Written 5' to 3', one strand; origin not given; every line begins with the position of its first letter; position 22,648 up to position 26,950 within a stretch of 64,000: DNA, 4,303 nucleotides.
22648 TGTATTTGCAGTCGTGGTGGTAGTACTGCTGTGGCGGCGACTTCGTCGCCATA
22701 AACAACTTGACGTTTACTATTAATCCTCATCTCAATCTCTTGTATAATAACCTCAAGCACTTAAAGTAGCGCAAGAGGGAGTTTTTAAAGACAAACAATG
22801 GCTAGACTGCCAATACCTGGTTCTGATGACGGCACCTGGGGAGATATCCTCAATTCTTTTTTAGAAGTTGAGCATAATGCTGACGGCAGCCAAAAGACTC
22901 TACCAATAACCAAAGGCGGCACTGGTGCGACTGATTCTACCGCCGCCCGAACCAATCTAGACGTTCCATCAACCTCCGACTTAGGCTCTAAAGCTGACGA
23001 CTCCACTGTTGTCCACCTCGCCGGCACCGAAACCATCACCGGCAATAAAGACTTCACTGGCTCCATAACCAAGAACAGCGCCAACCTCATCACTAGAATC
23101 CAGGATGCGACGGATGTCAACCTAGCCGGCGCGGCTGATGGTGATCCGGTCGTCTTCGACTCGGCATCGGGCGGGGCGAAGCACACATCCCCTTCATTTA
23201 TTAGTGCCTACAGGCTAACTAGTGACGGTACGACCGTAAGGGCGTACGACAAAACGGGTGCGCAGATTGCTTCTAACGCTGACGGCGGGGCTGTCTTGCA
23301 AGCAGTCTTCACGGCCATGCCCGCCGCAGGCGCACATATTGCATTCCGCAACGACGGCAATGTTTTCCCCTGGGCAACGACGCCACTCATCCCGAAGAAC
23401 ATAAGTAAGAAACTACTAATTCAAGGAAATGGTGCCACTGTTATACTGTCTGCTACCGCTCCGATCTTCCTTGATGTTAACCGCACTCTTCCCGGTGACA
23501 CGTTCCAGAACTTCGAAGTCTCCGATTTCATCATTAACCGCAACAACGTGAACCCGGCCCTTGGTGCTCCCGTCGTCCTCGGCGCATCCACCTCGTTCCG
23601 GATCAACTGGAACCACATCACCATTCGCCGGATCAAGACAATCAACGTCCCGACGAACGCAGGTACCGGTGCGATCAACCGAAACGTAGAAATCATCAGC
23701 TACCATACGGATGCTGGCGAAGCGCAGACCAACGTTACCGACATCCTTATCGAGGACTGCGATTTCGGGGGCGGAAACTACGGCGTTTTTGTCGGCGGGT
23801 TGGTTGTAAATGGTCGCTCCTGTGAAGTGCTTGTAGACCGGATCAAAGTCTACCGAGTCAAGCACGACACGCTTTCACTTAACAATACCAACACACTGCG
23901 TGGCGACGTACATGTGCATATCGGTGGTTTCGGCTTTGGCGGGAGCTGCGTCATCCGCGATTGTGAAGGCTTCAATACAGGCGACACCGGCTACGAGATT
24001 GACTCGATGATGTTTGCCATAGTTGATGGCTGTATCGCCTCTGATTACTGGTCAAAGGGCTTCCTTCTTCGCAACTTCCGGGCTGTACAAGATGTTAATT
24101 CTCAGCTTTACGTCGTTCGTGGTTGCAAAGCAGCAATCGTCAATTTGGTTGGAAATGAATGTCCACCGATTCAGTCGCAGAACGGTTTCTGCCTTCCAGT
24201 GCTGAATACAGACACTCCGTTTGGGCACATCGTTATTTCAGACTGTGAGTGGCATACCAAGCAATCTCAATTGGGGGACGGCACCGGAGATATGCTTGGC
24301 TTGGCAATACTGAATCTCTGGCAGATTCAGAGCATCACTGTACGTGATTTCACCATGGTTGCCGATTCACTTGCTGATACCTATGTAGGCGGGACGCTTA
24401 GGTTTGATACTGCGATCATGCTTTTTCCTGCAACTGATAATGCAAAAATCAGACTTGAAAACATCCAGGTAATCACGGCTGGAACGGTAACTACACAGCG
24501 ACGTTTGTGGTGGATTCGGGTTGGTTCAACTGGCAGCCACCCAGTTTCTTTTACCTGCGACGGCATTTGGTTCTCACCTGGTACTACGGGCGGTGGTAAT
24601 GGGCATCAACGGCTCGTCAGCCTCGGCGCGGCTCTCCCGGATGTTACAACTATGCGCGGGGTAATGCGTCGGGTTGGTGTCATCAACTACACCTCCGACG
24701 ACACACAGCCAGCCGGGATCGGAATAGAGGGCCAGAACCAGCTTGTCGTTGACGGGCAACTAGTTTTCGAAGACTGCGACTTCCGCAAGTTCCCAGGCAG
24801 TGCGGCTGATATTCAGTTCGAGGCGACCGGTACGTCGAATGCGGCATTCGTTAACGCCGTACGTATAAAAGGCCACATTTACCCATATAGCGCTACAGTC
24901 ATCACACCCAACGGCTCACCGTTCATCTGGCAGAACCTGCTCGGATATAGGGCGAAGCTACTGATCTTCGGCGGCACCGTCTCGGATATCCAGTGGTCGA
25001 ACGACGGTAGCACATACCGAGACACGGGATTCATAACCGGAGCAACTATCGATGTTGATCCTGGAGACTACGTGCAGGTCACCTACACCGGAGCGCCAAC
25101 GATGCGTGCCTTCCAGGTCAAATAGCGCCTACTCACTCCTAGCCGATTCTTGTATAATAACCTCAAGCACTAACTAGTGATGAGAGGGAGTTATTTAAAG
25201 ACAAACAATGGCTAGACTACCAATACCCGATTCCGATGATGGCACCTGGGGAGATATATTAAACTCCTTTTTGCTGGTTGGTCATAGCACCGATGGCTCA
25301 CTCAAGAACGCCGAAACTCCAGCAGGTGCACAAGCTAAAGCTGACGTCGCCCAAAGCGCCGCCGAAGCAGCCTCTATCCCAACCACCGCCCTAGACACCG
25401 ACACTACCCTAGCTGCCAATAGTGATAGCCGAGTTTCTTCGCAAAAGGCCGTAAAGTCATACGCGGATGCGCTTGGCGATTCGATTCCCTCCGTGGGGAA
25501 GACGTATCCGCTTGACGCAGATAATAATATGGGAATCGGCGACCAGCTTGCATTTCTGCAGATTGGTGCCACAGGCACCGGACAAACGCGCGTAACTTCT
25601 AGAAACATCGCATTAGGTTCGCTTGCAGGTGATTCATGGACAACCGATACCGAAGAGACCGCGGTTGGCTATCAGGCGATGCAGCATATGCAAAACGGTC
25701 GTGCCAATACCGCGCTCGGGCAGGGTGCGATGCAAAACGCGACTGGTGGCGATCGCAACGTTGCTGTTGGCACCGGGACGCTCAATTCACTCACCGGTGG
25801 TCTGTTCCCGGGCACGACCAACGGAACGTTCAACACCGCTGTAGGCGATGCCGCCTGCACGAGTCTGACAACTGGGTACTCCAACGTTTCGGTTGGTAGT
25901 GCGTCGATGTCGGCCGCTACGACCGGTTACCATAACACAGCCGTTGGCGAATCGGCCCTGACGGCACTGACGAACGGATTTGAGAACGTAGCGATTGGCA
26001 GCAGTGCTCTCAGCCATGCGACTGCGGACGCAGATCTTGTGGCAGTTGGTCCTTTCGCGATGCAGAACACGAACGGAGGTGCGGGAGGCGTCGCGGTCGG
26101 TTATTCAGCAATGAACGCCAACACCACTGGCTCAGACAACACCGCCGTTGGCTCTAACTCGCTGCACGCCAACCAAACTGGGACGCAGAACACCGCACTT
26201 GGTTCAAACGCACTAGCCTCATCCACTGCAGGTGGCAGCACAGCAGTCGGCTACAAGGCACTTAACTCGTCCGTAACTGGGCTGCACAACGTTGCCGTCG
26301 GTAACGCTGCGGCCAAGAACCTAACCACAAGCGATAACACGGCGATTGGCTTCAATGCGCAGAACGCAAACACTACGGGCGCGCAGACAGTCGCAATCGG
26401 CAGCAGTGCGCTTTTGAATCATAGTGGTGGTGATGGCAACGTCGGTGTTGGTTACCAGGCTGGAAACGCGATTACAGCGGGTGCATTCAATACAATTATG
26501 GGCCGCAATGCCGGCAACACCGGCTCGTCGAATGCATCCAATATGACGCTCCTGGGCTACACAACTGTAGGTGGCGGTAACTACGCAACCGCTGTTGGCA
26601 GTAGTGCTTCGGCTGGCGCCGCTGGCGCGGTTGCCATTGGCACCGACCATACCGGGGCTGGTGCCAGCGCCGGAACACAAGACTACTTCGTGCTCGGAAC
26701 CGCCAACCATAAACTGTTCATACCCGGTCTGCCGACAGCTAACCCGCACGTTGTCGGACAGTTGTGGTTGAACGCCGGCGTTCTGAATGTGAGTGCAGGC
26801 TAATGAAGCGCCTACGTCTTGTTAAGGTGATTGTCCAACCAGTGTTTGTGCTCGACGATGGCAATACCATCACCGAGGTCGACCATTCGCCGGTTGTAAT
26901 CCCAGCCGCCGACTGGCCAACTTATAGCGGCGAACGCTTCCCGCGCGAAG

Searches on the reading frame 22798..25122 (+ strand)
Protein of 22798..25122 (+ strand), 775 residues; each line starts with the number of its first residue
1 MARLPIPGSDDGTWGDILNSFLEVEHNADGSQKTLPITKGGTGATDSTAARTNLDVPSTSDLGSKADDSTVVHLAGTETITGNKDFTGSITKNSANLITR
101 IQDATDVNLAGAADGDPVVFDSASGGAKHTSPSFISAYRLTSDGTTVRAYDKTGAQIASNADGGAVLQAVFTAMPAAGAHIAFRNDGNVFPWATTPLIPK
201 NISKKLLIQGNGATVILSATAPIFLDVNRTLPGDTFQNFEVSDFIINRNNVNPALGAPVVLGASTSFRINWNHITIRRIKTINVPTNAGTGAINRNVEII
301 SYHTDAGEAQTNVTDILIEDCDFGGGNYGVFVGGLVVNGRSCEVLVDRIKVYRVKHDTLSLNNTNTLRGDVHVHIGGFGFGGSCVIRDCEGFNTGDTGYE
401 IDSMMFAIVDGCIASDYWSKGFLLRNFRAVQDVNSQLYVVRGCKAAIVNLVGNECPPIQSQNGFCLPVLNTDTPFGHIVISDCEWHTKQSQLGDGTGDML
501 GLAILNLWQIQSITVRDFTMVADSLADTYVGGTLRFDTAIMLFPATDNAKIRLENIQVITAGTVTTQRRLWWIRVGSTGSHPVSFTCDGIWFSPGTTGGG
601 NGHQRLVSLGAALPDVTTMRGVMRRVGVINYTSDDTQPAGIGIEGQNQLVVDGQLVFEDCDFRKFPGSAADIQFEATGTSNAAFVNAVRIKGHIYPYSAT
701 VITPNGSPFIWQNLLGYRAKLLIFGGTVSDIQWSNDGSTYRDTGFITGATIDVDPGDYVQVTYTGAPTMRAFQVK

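Call 7: search_protein_families(library=pfam, proteins=[window:22798-25122:+], max_evalue=1)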
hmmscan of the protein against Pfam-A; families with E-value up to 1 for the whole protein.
window:22798-25122:+ (775 aa): 2 families
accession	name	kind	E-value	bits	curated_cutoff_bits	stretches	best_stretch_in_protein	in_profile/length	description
PF18338.7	BppL_N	-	0.00031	20.7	25.8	1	68-91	2-25/25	Lower baseplate protein N-terminal domain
PF20987.3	I-TevI_DNA-bd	-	0.95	9.8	27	0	116-143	17-45/51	Intron-encoded endonuclease 1, DNA-binding domain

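Call 8: search_protein_families(library=phrogs, proteins=[window:22798-25122:+], max_evalue=0.1)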
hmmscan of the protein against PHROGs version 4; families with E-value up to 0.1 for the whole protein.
window:22798-25122:+ (775 aa): 5 families
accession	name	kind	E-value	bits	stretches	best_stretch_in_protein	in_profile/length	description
phrog_5481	-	tail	1.5e-05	24.7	1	19-69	540-588/1043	tail fiber protein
phrog_10512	-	head and packaging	0.00013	22.3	1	62-100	329-367/444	virion structural protein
phrog_32939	-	unknown function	0.00014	22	1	61-107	363-409/497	-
phrog_11393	-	tail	0.003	17.3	1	26-115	333-410/538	tail fiber protein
phrog_1591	-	tail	0.0033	17.8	1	12-86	157-235/484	tail fiber protein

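Call 28: search_protein_families(library=ncbifam, proteins=[window:22798-25122:+], max_evalue=0.1)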
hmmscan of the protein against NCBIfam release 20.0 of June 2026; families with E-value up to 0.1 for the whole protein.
window:22798-25122:+ (775 aa): 1 family
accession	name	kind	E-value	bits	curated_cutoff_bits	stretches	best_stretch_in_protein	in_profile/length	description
NF050085.1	LIC10280_fam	exception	0.02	15.2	100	0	727-764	28-65/85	LIC10280 family protein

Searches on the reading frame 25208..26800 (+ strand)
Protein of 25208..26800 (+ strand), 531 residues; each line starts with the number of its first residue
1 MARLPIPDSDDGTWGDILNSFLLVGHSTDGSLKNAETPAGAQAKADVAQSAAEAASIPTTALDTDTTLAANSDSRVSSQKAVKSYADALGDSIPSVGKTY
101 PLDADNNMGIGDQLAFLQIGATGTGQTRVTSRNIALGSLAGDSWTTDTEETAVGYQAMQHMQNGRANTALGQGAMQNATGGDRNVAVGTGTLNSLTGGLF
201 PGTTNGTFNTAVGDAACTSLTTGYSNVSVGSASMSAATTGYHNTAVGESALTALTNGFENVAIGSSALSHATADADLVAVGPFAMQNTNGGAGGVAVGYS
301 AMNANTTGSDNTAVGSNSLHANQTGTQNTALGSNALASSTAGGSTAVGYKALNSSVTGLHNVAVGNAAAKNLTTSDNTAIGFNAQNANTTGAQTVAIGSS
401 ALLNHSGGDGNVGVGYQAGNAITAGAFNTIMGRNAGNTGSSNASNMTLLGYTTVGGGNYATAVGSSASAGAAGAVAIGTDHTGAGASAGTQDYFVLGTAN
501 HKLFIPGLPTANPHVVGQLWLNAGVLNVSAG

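Call 7: search_protein_families(library=pfam, proteins=[window:25208-26800:+], max_evalue=1)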
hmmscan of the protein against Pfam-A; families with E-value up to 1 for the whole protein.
window:25208-26800:+ (531 aa): 0 families

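Call 8: search_protein_families(library=phrogs, proteins=[window:25208-26800:+], max_evalue=0.1)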
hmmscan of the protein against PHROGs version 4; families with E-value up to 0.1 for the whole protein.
window:25208-26800:+ (531 aa): 5 families
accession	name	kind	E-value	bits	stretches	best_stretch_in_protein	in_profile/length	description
phrog_4636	-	tail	6.1e-49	168.1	4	234-404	229-416/763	tail spike protein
phrog_6002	-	head and packaging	5.8e-34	117.9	4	295-376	703-785/1183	virion structural protein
phrog_23837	-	head and packaging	1.6e-25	91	1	132-341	177-379/507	virion structural protein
phrog_9624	-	unknown function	5.7e-07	29.8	1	80-301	156-378/411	-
phrog_8206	-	unknown function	0.013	16.6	0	59-153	46-139/151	-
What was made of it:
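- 25208..26803 (+): Fibre-like paralog 2 (531 aa) with an N[TV]A[IV]G-repeat body; partner of ORF A. phrog_4636 tail spike, E 6e-49 (call 8).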

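Call 28: search_protein_families(library=ncbifam, proteins=[window:25208-26800:+], max_evalue=0.1)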
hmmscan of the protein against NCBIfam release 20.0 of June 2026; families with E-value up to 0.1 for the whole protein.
window:25208-26800:+ (531 aa): 0 families

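Call 70: search_solved_structures(query=window:25208-26800:+, max_evalue=0.01)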
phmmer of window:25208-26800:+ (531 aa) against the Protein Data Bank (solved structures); distinct sequences matched with E-value up to 0.01: 0.
